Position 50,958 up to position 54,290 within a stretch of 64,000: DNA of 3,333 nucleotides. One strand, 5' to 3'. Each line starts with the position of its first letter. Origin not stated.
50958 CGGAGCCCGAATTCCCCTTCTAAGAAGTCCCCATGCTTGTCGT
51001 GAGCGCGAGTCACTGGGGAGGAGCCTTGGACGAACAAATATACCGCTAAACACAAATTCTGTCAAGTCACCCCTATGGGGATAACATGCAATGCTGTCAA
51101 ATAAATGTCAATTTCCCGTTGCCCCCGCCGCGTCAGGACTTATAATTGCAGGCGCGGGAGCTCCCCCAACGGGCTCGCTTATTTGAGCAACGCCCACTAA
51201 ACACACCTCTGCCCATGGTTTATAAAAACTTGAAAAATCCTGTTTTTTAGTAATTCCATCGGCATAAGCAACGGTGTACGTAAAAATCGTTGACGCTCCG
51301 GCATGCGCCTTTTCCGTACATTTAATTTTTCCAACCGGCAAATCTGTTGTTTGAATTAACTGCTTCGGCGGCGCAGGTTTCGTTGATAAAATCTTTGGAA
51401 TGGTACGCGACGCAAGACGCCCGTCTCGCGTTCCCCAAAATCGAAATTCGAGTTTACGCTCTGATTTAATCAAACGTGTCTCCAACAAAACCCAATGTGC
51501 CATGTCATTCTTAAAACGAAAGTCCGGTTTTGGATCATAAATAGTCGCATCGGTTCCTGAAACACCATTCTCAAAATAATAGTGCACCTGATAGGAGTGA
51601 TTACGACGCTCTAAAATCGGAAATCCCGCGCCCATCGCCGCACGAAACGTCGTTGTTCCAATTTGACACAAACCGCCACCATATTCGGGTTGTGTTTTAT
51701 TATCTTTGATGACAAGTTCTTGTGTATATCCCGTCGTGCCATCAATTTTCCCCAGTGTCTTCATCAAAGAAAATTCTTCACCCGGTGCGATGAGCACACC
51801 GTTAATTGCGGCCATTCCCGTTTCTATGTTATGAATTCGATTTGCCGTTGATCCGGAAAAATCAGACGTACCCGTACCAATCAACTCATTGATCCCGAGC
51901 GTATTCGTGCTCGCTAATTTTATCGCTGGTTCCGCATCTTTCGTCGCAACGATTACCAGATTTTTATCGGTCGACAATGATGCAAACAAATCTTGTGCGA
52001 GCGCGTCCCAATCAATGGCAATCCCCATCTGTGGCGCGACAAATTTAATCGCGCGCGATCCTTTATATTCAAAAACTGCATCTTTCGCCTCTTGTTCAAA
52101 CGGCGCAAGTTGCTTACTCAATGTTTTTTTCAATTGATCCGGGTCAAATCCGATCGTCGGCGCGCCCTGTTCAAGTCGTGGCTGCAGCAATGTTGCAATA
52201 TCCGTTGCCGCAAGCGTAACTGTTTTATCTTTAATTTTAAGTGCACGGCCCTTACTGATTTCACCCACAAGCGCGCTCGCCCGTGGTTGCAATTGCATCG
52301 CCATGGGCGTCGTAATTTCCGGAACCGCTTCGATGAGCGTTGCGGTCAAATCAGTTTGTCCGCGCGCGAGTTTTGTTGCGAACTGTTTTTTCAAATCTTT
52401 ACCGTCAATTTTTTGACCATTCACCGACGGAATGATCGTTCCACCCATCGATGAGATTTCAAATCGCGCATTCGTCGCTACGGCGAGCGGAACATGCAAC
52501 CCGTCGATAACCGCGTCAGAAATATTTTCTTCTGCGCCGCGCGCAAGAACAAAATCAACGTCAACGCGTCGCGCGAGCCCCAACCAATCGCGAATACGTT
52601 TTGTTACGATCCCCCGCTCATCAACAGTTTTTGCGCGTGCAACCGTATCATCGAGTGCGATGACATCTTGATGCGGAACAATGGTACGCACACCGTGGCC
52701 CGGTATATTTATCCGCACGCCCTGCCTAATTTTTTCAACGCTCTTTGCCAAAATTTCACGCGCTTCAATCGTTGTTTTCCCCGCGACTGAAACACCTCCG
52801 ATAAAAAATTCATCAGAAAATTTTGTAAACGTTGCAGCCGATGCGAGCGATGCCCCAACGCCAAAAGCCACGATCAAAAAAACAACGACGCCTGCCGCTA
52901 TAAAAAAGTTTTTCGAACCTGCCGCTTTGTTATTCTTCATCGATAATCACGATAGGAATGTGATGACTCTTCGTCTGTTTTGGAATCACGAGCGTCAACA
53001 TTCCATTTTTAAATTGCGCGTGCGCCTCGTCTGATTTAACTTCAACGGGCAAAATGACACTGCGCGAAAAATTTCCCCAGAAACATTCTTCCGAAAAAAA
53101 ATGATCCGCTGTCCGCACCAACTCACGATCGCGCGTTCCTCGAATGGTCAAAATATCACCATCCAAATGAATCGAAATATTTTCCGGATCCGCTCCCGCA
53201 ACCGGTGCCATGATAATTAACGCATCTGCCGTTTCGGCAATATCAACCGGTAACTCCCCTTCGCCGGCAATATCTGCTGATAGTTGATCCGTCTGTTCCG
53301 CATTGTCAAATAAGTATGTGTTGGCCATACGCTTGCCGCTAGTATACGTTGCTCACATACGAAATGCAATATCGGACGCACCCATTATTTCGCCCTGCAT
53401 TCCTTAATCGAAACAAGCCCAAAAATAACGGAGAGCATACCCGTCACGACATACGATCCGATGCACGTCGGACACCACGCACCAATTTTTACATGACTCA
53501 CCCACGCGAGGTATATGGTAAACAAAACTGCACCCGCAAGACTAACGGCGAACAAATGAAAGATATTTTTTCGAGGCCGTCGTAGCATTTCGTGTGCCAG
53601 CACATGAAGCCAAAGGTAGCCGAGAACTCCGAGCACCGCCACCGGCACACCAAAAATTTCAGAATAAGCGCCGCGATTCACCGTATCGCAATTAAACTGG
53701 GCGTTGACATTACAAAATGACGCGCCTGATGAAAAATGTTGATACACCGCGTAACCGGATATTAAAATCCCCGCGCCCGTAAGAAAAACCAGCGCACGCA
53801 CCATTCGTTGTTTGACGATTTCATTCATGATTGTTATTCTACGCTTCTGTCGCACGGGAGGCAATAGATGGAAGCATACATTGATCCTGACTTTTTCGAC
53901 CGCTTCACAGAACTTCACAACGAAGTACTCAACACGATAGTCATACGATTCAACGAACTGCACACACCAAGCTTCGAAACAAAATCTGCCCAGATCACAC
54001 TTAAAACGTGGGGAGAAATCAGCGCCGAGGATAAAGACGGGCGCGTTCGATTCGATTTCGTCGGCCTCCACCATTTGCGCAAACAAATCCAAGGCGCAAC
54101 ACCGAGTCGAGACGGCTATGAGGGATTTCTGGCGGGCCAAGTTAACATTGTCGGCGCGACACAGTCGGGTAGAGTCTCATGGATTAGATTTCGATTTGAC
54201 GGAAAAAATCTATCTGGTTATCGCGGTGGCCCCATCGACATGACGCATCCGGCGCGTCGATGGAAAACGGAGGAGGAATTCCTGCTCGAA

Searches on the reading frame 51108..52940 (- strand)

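Call 102: search_protein_families(library=pfam, proteins=[window:51108-52940:-], max_evalue=0.0001)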
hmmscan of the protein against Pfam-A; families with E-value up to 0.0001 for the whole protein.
window:51108-52940:- (610 aa): 2 families
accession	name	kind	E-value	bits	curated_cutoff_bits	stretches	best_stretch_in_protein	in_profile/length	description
PF04294.18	VanW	-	8.3e-37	126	27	1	367-501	1-129/130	VanW like protein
PF12229.13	PG_binding_4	-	8.7e-14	52.1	22.1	1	257-327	44-113/117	Putative peptidoglycan binding domain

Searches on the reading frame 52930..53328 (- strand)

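Call 102: search_protein_families(library=pfam, proteins=[window:52930-53328:-], max_evalue=0.0001)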
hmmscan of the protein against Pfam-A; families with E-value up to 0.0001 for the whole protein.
window:52930-53328:- (132 aa): 2 families
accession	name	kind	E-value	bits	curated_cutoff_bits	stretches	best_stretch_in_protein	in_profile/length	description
PF00011.27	HSP20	-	4.3e-15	56.1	20.8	1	29-122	1-92/102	Hsp20/alpha crystallin family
PF17886.7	ArsA_HSP20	-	9.9e-06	25.5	22.5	1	39-112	6-60/63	HSP20-like domain found in ArsA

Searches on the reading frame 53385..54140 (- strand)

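Call 102: search_protein_families(library=pfam, proteins=[window:53385-54140:-], max_evalue=0.0001)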
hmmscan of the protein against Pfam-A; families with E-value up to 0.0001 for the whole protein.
window:53385-54140:- (251 aa): 1 family
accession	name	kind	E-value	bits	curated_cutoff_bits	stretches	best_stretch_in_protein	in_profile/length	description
PF07884.19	VKOR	-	8.7e-25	87.9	27.5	1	117-238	3-131/134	Vitamin K epoxide reductase family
